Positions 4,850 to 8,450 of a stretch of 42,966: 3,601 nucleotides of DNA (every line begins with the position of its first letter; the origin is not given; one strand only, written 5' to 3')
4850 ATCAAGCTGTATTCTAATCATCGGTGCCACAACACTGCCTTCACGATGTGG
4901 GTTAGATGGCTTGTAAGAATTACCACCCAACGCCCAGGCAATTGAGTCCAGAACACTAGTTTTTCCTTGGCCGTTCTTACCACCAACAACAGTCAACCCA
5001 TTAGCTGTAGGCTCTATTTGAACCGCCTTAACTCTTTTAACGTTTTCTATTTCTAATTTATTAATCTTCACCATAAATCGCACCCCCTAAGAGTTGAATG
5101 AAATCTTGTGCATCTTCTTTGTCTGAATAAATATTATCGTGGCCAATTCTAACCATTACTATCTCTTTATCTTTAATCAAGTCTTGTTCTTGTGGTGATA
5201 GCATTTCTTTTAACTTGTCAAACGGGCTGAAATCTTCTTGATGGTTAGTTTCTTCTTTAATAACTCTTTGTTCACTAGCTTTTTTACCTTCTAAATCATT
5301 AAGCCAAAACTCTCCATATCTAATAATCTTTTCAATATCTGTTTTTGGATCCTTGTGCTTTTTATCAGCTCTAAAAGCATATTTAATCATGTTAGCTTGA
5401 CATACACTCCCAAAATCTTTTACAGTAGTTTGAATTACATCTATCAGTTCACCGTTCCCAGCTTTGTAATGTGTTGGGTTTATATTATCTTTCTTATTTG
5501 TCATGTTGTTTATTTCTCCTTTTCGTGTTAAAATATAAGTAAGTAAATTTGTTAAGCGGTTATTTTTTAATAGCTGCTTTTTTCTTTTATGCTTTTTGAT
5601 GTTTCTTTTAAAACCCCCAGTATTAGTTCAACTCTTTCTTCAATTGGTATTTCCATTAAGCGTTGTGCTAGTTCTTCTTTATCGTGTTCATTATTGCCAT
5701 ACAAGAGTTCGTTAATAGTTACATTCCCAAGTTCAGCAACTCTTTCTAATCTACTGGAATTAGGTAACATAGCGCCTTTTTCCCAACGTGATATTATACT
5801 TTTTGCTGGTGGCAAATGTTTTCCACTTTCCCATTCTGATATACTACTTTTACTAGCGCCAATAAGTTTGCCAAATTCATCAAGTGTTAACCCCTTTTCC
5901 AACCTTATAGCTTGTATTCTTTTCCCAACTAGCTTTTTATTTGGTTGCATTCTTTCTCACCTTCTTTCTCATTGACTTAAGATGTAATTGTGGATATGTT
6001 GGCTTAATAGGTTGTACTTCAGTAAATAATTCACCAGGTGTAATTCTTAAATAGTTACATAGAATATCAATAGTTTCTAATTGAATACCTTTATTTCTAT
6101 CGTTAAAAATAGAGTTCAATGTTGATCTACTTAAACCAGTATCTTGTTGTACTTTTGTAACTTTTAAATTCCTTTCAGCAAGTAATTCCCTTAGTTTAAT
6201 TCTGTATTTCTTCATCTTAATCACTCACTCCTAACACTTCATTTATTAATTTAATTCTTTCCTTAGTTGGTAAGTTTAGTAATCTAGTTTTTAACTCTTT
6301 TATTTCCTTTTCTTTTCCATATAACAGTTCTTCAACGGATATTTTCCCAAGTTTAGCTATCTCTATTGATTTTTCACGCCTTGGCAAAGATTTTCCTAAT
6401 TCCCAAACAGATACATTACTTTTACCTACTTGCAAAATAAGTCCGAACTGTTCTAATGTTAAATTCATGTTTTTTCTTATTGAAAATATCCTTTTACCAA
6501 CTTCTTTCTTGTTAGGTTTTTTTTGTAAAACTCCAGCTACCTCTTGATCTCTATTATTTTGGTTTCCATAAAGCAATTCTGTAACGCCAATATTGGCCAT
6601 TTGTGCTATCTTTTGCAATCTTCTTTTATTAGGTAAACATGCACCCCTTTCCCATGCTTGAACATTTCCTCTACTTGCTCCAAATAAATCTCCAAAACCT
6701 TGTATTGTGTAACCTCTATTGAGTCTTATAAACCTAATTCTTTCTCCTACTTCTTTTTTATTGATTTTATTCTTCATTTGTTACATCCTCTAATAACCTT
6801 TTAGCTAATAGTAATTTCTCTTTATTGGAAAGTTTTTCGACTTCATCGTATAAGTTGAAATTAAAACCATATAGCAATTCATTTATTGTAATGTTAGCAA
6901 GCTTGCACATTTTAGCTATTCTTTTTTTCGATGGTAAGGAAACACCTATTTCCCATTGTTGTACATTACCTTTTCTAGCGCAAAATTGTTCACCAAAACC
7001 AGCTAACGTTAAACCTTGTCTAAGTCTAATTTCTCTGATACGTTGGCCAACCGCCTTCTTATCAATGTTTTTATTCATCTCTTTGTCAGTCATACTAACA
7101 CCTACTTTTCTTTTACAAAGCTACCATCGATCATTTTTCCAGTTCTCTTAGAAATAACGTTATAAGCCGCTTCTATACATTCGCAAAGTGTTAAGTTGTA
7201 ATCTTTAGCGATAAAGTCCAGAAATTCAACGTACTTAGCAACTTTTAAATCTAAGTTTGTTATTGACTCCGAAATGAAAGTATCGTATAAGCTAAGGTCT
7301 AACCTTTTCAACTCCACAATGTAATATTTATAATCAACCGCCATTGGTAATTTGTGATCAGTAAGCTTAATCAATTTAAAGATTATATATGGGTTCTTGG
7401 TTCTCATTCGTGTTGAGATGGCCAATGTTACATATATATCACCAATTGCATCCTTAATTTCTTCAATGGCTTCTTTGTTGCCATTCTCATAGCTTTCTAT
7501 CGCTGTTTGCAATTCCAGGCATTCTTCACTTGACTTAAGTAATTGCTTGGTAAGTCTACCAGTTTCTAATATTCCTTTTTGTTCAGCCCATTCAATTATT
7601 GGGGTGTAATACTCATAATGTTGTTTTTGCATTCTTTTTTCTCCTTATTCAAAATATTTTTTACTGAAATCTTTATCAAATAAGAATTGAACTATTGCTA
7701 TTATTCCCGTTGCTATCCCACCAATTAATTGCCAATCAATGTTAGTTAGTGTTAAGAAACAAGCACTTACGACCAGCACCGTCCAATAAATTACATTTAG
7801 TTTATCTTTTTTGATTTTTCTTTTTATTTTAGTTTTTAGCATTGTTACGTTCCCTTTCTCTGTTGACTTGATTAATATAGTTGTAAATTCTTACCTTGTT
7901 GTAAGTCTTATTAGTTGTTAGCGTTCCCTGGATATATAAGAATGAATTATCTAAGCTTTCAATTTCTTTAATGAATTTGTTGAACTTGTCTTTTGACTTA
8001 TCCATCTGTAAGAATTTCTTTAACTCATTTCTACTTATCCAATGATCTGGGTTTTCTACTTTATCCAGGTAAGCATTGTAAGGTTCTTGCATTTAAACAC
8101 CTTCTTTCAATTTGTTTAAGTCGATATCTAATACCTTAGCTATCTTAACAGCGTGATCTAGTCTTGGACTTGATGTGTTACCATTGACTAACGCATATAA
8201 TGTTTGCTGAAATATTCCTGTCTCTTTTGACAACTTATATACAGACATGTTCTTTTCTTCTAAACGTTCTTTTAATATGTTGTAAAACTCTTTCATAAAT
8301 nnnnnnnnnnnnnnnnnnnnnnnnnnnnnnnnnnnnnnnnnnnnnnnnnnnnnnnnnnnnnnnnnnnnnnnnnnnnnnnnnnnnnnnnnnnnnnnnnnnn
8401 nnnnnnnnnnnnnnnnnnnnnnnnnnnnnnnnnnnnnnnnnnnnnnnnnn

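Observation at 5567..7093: Tandem array of four adjacent XRE-HTH genes carrying five paralogous copies of one HTH module, including a double-HTH gene and an internally duplicated one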

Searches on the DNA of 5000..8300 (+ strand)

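Call 4: search_dna_similar(query=window:5000-8300:+, collection=phages, mode=near, max_rows=30)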
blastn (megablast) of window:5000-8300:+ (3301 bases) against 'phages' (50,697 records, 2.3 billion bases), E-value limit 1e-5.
No match.

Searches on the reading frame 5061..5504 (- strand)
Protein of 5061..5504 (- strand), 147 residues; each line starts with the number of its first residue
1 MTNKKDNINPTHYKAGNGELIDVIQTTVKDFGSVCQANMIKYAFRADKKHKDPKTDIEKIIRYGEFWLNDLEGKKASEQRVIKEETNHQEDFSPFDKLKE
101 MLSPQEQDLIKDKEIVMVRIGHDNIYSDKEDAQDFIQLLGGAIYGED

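Call 3: search_protein_families(library=pfam, proteins=[window:5061-5504:-], max_evalue=0.01)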
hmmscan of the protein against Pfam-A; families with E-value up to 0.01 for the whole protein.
window:5061-5504:- (147 aa): 1 family
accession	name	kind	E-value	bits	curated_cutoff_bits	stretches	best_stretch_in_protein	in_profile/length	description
PF11753.13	DUF3310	-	1.6e-11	44.5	24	1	9-63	3-58/60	Protein of unknwon function (DUF3310)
